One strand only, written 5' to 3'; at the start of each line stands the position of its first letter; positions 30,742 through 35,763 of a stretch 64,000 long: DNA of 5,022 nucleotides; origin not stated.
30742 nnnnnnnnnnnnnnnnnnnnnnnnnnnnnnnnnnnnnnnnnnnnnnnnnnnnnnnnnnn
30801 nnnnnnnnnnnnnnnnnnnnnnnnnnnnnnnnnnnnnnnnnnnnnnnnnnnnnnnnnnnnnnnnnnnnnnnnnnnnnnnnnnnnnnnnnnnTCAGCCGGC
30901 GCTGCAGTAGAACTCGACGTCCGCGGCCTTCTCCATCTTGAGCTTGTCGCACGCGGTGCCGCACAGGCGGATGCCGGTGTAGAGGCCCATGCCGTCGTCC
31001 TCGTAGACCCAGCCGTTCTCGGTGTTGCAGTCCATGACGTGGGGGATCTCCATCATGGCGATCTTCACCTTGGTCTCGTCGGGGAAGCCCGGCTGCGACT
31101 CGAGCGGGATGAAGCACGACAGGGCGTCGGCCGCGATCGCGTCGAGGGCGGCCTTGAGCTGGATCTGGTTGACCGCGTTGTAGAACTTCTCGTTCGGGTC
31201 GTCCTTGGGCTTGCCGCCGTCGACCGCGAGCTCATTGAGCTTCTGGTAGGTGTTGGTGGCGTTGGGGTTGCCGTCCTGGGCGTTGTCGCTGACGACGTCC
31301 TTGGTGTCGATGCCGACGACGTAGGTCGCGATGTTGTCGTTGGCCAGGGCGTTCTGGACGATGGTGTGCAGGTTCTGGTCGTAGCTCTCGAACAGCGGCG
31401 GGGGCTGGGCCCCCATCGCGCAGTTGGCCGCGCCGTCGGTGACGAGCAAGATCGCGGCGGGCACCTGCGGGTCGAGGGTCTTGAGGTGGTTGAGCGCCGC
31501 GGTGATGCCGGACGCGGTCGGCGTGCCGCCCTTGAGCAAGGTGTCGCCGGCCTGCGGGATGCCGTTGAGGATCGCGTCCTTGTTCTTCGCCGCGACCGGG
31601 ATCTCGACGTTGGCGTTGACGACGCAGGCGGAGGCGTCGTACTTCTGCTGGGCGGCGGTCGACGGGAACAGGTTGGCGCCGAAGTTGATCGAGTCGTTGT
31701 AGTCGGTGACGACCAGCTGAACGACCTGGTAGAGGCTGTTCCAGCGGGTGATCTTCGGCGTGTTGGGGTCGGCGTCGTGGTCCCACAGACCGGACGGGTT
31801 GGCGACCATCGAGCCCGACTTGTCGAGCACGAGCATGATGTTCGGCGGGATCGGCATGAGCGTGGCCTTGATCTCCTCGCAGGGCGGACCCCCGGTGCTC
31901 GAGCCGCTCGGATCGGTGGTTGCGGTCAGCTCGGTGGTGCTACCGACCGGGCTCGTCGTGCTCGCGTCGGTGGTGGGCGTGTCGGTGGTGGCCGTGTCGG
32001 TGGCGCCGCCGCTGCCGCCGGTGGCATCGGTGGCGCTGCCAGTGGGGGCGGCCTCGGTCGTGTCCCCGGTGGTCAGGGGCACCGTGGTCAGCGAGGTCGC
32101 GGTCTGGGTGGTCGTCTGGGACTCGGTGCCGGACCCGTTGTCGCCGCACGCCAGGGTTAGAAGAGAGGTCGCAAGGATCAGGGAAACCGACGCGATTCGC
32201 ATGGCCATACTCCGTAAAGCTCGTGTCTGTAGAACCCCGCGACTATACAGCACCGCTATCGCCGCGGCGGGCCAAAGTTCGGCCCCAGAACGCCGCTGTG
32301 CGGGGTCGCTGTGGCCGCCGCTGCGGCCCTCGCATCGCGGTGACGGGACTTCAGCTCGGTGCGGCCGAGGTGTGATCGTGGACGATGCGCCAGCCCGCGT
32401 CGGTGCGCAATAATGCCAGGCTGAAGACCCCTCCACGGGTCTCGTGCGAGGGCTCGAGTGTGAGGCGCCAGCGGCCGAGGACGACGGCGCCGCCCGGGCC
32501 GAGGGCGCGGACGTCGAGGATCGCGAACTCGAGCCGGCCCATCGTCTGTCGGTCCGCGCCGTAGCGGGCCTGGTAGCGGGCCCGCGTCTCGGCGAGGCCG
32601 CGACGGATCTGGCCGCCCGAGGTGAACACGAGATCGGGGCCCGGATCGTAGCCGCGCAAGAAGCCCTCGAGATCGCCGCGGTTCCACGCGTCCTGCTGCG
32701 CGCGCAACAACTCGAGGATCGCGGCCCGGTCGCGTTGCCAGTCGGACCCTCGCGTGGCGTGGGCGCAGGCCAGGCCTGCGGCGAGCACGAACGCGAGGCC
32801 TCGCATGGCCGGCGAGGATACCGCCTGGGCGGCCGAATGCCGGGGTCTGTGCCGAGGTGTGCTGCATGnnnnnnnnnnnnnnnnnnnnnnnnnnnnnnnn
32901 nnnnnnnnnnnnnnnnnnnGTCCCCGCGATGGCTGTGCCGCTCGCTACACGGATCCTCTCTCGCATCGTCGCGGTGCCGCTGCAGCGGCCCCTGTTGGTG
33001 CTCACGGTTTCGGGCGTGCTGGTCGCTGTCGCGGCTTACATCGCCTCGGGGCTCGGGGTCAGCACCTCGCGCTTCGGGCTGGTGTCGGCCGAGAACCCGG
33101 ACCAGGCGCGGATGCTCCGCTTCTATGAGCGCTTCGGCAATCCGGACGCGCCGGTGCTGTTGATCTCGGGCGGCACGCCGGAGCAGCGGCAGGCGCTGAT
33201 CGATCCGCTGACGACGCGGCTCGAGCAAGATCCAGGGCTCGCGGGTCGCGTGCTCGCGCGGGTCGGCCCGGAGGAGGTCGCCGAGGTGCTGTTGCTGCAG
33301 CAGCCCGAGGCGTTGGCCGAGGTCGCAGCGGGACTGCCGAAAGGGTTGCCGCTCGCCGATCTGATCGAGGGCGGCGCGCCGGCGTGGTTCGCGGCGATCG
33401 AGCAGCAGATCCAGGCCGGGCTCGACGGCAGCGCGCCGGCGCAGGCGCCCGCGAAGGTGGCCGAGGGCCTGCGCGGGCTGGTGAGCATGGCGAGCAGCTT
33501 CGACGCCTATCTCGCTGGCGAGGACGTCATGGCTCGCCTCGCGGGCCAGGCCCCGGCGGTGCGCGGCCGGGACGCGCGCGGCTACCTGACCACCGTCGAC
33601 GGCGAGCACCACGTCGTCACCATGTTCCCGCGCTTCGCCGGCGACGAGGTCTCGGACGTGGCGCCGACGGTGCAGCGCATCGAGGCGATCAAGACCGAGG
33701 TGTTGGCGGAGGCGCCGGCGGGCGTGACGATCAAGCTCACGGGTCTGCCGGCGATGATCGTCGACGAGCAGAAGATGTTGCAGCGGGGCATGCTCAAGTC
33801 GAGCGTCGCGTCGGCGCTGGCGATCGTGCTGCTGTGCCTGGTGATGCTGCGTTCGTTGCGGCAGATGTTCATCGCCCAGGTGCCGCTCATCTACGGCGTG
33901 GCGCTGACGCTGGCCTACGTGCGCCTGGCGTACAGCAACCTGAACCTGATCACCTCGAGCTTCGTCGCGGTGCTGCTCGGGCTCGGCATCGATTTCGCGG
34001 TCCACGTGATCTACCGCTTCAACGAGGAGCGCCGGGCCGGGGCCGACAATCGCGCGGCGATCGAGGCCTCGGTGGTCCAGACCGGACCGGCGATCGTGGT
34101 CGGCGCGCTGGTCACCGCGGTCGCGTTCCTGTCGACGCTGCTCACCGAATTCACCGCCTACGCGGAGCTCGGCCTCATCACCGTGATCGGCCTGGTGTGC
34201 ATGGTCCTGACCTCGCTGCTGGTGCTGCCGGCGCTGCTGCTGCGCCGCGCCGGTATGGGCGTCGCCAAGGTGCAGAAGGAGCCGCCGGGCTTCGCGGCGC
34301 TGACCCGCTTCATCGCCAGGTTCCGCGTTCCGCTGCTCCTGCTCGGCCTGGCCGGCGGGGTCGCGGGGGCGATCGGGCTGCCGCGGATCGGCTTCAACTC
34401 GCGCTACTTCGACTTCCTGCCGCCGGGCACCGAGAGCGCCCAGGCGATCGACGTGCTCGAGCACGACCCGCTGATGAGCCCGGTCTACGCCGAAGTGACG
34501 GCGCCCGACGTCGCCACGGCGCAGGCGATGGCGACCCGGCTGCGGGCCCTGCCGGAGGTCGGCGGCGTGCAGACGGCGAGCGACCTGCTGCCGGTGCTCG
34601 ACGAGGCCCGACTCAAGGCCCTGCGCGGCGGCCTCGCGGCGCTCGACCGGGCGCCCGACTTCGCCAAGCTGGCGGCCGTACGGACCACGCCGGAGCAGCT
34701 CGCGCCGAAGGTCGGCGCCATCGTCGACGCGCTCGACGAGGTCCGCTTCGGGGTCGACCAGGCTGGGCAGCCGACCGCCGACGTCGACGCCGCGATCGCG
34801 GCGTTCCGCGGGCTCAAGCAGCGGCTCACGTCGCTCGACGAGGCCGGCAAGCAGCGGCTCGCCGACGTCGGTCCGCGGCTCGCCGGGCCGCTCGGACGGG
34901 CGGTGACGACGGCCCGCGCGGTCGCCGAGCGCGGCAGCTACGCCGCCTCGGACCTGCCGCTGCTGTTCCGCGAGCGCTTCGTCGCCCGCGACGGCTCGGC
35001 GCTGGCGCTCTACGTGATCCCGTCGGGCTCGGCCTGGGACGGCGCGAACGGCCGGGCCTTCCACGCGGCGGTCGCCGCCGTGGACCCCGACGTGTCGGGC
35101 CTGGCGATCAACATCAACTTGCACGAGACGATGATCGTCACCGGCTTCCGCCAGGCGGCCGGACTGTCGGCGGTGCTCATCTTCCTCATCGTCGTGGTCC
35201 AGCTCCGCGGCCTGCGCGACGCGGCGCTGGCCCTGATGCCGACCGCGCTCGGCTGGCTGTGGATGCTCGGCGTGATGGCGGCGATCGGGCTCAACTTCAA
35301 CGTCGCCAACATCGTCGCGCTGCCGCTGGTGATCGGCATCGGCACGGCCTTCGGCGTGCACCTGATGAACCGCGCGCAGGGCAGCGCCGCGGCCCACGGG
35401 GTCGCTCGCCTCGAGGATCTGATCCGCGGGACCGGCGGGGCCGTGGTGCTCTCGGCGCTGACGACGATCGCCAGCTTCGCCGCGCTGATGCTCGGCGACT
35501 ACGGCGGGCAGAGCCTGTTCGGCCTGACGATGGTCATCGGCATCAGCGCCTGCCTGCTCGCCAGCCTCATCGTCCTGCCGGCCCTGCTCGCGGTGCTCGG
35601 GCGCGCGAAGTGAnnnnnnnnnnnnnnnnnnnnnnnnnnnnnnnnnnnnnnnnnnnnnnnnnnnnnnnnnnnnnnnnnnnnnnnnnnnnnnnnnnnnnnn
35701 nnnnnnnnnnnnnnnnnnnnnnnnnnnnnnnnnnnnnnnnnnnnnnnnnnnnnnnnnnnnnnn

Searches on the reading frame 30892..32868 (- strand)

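Call 12: search_protein_families(library=pfam, proteins=[window:30892-32868:-])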
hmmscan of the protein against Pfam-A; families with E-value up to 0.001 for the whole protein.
window:30892-32868:- (658 aa): 2 families
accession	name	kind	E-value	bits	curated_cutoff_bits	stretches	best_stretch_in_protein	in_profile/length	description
PF13519.12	VWA_2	-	1.2e-06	29.5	27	1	344-479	1-106/107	von Willebrand factor type A domain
PF00092.34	VWA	-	5e-06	27.3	23.8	1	343-547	1-150/174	von Willebrand factor type A domain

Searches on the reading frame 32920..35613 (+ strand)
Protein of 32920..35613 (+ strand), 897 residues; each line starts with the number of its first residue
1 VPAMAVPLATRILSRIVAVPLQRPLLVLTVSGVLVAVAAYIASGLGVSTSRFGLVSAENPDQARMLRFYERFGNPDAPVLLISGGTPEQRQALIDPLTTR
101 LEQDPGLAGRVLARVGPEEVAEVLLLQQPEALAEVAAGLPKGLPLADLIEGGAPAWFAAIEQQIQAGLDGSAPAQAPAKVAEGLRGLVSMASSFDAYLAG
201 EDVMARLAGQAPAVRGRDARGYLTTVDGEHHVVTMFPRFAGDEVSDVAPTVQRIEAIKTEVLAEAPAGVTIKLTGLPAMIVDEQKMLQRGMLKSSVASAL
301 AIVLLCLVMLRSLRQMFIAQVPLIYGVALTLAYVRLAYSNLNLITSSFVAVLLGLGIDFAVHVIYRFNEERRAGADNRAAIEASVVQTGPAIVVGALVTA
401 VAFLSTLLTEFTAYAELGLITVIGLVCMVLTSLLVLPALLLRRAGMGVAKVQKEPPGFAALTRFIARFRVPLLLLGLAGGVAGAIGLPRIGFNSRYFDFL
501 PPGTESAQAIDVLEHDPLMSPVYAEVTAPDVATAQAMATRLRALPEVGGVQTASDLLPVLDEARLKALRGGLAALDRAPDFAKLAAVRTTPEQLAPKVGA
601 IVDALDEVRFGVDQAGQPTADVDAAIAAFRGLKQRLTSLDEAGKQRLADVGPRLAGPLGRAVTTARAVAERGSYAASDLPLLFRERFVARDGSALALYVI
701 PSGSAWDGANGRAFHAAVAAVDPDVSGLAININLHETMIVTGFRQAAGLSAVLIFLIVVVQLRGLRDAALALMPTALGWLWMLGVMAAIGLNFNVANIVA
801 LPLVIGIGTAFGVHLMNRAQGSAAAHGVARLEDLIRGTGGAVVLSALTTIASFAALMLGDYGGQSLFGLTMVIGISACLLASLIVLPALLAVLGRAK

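Call 12: search_protein_families(library=pfam, proteins=[window:32920-35613:+])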
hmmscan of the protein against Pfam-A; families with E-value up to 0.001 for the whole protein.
window:32920-35613:+ (897 aa): 3 families
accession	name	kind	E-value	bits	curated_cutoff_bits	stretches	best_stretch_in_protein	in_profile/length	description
PF03176.21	MMPL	-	7.1e-33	114.4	20.5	2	233-442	88-301/333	MMPL family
PF00873.25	ACR_tran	-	9.6e-08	30.6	28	1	223-439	271-485/1021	AcrB/AcrD/AcrF family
PF02460.24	Patched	-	0.00012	22.3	23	1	767-892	30-156/156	Patched SSD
